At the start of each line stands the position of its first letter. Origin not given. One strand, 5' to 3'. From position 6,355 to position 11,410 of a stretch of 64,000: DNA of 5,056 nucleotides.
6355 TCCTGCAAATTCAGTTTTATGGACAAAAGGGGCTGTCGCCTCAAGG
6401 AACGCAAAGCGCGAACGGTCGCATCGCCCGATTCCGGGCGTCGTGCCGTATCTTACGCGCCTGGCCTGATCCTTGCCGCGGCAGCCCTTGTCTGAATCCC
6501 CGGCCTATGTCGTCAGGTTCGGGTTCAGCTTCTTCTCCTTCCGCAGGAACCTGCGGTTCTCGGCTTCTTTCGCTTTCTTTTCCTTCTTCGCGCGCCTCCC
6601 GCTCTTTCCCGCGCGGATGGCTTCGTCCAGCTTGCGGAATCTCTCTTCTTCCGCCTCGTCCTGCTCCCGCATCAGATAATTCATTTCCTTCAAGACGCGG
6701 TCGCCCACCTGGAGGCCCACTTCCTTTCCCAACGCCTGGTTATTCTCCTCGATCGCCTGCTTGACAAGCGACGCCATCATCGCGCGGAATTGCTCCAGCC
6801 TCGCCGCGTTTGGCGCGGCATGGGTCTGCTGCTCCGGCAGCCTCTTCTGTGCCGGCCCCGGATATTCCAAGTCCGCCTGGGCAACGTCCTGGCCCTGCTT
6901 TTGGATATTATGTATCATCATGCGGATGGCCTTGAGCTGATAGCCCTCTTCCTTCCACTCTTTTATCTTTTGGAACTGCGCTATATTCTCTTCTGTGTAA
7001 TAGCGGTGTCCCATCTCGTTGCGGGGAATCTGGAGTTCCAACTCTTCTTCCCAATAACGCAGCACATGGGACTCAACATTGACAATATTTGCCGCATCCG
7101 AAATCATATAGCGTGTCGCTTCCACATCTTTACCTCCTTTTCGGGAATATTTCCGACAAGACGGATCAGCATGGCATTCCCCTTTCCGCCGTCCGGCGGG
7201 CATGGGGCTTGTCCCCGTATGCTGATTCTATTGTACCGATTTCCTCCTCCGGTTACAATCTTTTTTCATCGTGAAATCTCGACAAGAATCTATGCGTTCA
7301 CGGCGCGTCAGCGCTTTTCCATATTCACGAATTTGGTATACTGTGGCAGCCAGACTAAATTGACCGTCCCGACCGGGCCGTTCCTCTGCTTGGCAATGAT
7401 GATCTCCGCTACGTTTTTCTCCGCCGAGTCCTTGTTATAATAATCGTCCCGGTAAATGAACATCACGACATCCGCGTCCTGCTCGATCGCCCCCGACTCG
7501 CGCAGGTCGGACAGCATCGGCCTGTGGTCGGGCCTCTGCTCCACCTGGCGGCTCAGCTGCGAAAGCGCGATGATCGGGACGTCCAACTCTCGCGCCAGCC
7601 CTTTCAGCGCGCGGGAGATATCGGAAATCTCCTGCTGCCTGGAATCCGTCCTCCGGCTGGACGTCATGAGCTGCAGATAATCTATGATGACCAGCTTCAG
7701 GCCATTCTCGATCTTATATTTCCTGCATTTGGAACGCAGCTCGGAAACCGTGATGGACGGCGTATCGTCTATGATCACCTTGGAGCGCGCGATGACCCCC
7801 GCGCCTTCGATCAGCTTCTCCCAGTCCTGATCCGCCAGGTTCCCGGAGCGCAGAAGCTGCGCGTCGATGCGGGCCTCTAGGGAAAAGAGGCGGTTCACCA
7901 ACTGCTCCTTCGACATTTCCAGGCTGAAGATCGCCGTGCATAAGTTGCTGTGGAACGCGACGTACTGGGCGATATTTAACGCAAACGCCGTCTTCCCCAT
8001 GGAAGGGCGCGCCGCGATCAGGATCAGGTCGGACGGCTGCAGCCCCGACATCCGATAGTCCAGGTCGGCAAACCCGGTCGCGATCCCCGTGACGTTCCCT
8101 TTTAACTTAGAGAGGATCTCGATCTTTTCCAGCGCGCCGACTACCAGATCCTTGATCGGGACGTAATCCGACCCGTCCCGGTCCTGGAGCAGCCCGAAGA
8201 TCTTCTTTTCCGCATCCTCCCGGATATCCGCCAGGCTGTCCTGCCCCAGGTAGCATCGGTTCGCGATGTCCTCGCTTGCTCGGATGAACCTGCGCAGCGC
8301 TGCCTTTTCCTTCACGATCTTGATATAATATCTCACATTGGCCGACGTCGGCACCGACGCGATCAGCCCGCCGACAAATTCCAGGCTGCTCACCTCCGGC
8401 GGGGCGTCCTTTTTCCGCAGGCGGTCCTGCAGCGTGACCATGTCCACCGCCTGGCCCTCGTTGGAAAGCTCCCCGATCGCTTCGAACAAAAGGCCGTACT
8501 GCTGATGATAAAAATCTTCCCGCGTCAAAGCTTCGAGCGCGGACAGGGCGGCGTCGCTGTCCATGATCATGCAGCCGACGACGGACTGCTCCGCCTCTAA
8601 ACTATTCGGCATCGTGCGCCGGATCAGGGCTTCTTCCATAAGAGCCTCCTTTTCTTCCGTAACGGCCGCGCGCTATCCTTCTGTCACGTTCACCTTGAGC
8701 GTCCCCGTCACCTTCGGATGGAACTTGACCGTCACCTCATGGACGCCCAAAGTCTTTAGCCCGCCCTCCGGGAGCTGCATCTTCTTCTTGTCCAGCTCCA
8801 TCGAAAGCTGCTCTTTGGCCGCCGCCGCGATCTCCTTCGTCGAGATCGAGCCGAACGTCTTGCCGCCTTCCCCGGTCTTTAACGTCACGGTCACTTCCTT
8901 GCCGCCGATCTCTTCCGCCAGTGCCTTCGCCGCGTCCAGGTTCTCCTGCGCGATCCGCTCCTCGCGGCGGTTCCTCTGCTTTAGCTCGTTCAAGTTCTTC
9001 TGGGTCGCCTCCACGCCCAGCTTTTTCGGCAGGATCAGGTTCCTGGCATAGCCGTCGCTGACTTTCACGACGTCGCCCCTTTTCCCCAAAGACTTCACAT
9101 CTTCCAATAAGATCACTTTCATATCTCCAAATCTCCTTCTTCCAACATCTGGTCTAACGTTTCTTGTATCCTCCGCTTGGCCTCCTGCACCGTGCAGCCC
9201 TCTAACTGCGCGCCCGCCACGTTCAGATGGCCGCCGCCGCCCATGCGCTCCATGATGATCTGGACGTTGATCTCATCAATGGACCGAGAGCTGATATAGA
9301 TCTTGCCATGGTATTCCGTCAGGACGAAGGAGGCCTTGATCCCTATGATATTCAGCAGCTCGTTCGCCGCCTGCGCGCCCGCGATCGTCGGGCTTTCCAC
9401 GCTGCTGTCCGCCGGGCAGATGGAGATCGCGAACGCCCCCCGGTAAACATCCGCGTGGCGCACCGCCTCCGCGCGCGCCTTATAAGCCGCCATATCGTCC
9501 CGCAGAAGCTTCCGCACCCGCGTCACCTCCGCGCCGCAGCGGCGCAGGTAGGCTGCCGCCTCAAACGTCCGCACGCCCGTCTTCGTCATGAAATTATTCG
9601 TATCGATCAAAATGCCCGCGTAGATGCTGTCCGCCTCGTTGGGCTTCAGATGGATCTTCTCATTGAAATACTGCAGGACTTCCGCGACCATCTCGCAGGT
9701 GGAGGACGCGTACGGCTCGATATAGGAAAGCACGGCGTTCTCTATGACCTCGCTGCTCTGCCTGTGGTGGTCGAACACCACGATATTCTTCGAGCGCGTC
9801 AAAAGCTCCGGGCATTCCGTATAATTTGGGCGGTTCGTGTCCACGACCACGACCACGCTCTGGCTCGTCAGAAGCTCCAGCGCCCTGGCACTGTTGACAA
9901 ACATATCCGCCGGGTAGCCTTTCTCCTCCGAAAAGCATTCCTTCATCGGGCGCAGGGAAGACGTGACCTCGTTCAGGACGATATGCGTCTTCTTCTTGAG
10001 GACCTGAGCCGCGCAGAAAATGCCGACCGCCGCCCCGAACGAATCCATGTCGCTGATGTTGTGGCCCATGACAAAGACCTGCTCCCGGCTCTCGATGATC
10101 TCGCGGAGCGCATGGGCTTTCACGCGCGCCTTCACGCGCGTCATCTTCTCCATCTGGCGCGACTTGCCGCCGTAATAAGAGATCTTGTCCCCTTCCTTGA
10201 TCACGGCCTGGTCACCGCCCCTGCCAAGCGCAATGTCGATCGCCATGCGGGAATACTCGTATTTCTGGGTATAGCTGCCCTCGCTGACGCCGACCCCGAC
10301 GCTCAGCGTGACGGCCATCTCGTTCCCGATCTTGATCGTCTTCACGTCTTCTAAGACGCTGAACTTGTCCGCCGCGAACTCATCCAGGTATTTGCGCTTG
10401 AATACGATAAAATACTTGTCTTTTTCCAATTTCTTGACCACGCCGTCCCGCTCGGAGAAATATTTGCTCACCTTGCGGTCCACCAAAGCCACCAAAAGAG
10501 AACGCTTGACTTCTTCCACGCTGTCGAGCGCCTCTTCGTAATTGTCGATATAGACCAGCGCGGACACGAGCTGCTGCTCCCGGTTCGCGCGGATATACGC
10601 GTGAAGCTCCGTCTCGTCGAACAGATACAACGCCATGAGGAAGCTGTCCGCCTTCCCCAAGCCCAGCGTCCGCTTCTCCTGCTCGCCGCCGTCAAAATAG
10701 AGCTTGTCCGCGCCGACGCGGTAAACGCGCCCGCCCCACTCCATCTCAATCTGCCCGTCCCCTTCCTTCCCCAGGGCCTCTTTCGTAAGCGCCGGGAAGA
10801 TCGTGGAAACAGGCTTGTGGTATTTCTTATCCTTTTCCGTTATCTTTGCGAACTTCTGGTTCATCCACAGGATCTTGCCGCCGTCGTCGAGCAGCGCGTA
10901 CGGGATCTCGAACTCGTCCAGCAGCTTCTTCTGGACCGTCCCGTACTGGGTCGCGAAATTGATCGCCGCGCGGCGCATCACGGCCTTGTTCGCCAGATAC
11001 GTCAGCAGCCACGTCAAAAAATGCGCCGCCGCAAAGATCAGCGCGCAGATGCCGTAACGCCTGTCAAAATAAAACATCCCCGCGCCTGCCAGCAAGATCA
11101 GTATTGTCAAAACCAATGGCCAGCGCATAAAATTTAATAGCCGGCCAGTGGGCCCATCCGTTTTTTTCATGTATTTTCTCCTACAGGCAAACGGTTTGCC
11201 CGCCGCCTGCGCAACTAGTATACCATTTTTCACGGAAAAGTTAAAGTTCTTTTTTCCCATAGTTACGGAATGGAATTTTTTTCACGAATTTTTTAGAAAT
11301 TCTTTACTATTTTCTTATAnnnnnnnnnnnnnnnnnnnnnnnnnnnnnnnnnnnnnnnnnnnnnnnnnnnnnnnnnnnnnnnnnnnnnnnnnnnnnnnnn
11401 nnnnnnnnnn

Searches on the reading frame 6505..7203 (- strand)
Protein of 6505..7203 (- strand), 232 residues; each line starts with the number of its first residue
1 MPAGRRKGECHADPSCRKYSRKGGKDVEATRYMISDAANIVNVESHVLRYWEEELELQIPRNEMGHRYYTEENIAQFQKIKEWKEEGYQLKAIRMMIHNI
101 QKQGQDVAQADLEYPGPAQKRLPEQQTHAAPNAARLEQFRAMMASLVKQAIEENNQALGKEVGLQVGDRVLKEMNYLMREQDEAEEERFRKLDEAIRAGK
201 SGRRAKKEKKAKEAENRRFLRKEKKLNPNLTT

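Call 77: search_protein_families(library=pfam, proteins=[window:6505-7203:-], max_evalue=0.0001)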
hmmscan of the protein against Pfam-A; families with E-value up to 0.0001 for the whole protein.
window:6505-7203:- (232 aa): 2 families
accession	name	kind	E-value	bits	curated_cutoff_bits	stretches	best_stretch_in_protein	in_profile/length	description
PF13411.12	MerR_1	-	2e-22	79.5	21.6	1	32-98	1-67/69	MerR HTH family regulatory protein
PF00376.29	MerR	-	1.1e-05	25.6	28.2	1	34-69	2-38/38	MerR family regulatory protein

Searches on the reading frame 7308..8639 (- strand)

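Call 62: search_protein_families(library=pfam, proteins=[window:7308-8639:-], max_evalue=0.00001)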
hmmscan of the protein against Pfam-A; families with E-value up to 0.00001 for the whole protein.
window:7308-8639:- (443 aa): 3 families
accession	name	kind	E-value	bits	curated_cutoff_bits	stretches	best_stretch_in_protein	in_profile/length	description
PF03796.21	DnaB_C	-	2.9e-114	381.2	27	1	185-439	1-255/255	DnaB-like helicase C terminal domain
PF00772.26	DnaB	-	3.3e-27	95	23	1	10-111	2-103/103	DnaB-like helicase N terminal domain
PF13481.12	AAA_25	-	1.8e-08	34.7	27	1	187-362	16-190/195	AAA domain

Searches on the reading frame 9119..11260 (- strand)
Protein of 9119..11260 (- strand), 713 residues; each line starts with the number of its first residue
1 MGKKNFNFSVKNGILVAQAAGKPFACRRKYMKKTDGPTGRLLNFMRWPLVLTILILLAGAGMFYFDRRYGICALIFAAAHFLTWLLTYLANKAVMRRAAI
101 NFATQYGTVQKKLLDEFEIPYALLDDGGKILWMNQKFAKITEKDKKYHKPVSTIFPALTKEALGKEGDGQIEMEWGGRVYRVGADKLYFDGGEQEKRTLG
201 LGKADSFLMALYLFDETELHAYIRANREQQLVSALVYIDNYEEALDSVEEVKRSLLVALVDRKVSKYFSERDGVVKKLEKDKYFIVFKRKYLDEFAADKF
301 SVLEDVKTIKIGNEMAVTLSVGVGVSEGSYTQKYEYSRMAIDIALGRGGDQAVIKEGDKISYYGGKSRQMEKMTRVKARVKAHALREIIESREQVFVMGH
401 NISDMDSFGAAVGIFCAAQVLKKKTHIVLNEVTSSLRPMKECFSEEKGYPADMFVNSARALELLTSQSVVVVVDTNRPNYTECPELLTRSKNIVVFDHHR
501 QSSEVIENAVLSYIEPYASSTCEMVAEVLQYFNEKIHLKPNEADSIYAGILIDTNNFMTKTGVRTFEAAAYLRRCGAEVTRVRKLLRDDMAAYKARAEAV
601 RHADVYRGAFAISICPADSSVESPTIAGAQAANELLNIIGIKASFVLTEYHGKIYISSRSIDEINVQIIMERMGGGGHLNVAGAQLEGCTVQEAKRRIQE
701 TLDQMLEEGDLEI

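Call 62: search_protein_families(library=pfam, proteins=[window:9119-11260:-], max_evalue=0.00001)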
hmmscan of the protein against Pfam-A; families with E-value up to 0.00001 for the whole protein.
window:9119-11260:- (713 aa): 3 families
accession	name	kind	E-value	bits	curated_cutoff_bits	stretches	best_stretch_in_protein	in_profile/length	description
PF24898.2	GGDEF_GdpP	-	2.2e-26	93.1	30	1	236-359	1-123/126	Cyclic-di-AMP phosphodiesterase GdpP-like, GGDEF domain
PF01368.27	DHH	-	2.1e-25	89.9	28.1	1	394-550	1-125/125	DHH family, N-terminal domain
PF02272.25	DHHA1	-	1.3e-13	51.7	25.9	1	629-707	19-101/102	DHHA1 domain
